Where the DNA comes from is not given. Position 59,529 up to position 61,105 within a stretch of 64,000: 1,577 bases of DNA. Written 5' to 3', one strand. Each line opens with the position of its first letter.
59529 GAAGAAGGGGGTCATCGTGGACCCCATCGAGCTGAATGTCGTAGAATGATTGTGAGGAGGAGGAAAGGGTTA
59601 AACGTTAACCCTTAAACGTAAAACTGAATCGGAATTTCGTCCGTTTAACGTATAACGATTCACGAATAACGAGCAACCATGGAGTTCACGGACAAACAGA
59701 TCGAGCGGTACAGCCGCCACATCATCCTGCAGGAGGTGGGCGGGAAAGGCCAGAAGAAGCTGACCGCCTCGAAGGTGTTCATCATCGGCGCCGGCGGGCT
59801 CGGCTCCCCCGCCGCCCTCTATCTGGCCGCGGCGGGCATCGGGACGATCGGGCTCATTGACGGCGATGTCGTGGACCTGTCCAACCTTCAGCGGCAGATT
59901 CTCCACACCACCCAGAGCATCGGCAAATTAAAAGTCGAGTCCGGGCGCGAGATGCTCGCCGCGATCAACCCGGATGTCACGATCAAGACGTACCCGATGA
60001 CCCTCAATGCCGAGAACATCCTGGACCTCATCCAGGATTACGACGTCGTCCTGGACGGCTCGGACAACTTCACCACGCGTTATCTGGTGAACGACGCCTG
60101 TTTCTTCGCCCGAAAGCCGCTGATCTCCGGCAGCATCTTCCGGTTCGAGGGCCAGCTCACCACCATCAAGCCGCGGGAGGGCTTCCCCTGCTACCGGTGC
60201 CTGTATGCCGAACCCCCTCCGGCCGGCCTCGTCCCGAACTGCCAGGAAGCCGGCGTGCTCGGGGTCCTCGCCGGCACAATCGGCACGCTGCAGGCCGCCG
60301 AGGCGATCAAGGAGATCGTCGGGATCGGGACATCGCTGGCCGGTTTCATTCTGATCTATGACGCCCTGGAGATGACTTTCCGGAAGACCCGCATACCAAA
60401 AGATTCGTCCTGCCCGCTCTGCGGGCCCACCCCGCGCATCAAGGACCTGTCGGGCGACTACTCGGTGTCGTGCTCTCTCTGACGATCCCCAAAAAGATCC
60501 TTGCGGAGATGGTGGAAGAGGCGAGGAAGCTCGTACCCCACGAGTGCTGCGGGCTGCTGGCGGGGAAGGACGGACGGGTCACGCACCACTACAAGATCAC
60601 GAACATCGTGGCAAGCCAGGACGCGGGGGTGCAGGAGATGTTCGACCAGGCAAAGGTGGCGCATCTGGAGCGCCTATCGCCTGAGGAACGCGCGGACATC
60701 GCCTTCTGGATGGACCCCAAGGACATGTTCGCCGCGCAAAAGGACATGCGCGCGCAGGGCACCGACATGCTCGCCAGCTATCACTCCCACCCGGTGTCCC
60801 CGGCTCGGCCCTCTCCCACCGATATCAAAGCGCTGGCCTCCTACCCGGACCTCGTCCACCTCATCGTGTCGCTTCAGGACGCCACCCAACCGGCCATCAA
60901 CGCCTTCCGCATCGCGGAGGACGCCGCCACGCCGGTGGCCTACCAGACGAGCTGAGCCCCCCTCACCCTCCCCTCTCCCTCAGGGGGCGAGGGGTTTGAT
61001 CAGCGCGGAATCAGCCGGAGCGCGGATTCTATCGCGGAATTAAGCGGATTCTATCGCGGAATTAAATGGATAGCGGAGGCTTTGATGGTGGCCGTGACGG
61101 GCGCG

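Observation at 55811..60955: Eight-gene protein-thiocarboxylate cluster with two carriers, two E1-like enzymes, CysK/M, a ThrC-like enzyme, a NIL protein and one JAMM protease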

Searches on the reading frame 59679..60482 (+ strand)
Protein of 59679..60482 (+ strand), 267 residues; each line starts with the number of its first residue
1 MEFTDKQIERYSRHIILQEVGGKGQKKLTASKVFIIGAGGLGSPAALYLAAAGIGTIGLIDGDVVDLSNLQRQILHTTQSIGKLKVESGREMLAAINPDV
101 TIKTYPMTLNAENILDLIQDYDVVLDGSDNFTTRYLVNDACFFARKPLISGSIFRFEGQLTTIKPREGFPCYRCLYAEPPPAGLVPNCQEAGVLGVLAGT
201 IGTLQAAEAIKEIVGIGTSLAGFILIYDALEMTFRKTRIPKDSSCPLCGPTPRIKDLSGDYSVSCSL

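Call 3: search_protein_families(library=pfam, proteins=[window:59679-60482:+], max_evalue=0.01)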
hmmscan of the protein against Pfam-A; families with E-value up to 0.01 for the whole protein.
window:59679-60482:+ (267 aa): 1 family
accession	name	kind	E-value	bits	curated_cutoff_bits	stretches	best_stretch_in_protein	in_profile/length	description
PF00899.27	ThiF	-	2.8e-83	279.2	28.1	1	11-246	1-237/238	ThiF family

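Call 4: search_protein_families(library=ncbifam, proteins=[window:59679-60482:+], max_evalue=0.01)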
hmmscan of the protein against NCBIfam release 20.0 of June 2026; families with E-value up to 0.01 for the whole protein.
window:59679-60482:+ (267 aa): 24 families
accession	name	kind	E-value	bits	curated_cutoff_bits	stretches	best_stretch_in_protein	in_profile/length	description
NF006444.0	PRK08762.1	equivalog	7.6e-118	393.5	449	1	3-266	120-384/387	molybdopterin-synthase adenylyltransferase MoeB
NF005646.0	PRK07411.1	equivalog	4.4e-99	332.2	633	1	2-247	10-254/390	molybdopterin-synthase adenylyltransferase MoeB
NF047750.1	SAMPActivE1UbaA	equivalog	7.9e-99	330.4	450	1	4-266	6-266/270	SAMP-activating enzyme E1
NF005902.0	PRK07878.1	equivalog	5.6e-97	325.1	647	1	2-265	14-273/392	adenylyltransferase/sulfurtransferase MoeZ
NF004281.0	PRK05690.1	subfamily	1e-95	319.7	266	1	2-249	4-249/250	molybdopterin-synthase adenylyltransferase MoeB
TIGR02356.1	adenyl_thiF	equivalog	8.1e-77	257.2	275.25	1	10-212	1-202/203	thiazole biosynthesis adenylyltransferase ThiF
TIGR02355.1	moeB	equivalog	2.3e-73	246.6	376.55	1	9-248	3-240/240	molybdopterin-synthase adenylyltransferase MoeB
NF004111.0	PRK05600.1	equivalog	2e-69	234.5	437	1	4-245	15-258/371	ThiF family adenylyltransferase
NF006204.0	PRK08328.1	equivalog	1.4e-50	172.1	339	1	4-234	3-226/231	hypothetical protein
NF009123.0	PRK12475.1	subfamily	5.2e-47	160.8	510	1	9-252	3-247/338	MoeB/ThiF family adenylyltransferase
NF006395.0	PRK08644.1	equivalog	1.4e-30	106.6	159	1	16-152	16-153/215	sulfur carrier protein ThiS adenylyltransferase ThiF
TIGR02354.1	thiF_fam2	equivalog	1.2e-24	87.3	152.2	1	18-142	9-132/200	thiamine biosynthesis protein ThiF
NF006077.0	PRK08223.1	equivalog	1.6e-21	76.6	266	1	21-135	19-135/296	hypothetical protein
TIGR01408.1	Ube1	subfamily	3.7e-17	61.4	750.05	1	19-153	408-551/1008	ubiquitin-activating enzyme E1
NF011424.0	PRK14851.1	subfamily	8.1e-17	60.5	1170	1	7-132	22-145/679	hypothetical protein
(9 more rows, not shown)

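Call 86: search_solved_structures(query=window:59679-60482:+, max_evalue=1e-40)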
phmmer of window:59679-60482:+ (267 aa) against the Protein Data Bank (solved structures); distinct sequences matched with E-value up to 1e-40: 7.
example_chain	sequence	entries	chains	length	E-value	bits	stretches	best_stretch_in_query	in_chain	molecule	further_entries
1jw9_B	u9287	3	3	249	1.3e-61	211.7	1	2-249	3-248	MOLYBDOPTERIN BIOSYNTHESIS MOEB PROTEIN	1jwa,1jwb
1zfn_A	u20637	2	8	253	6.9e-59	202.7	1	4-250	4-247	Adenylyltransferase thiF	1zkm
1zud_1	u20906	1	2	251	9.2e-59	202.3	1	4-250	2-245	Adenylyltransferase thiF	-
6yub_B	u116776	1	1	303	1.5e-55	191.8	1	4-214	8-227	Adenylyltransferase and sulfurtransferase uba4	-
6yub_A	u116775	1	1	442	4.3e-55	190.3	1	4-214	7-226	Adenylyltransferase and sulfurtransferase uba4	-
6z6s_DDD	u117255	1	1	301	6.8e-54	186.3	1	4-214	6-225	Adenylyltransferase and sulfurtransferase uba4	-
6yuc_D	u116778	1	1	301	6.8e-54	186.3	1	4-214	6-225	Adenylyltransferase and sulfurtransferase uba4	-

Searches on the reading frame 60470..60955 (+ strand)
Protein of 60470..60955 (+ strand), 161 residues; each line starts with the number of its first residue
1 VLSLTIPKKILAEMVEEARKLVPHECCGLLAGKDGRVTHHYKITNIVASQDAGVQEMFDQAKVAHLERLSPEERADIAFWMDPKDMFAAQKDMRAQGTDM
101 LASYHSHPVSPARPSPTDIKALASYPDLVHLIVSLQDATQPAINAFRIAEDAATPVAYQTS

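Call 3: search_protein_families(library=pfam, proteins=[window:60470-60955:+], max_evalue=0.01)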
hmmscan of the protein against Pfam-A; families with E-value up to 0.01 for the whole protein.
window:60470-60955:+ (161 aa): 2 families
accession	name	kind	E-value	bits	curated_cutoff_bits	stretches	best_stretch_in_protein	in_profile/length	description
PF14464.11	Prok-JAB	-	1.8e-21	76.5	25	1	7-139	1-104/114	Prokaryotic homologs of the JAB domain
PF01398.27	JAB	-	0.0021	18.3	22.5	1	4-125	6-111/117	JAB1/Mov34/MPN/PAD-1 ubiquitin protease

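Call 4: search_protein_families(library=ncbifam, proteins=[window:60470-60955:+], max_evalue=0.01)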
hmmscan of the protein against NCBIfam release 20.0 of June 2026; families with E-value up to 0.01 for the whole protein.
window:60470-60955:+ (161 aa): 1 family
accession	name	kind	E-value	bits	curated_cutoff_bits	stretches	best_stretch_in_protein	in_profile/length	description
NF041370.1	desamp_Halo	equivalog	3.9e-20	72.1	130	1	5-152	2-125/133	desampylase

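Call 85: search_solved_structures(query=window:60470-60955:+, max_evalue=0.01)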
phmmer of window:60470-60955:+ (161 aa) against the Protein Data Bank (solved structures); distinct sequences matched with E-value up to 0.01: 4.
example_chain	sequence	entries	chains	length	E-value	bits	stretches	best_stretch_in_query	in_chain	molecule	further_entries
2kks_A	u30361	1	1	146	3.9e-21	79.1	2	73-152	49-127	Uncharacterized protein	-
2kcq_A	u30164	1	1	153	3.6e-11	46.7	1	74-152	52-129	Mov34/MPN/PAD-1 family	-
5lda_A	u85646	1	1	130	7e-06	29.6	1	75-134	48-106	JAMM1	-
5ld9_A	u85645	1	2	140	1.2e-05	28.8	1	75-134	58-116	JAMM1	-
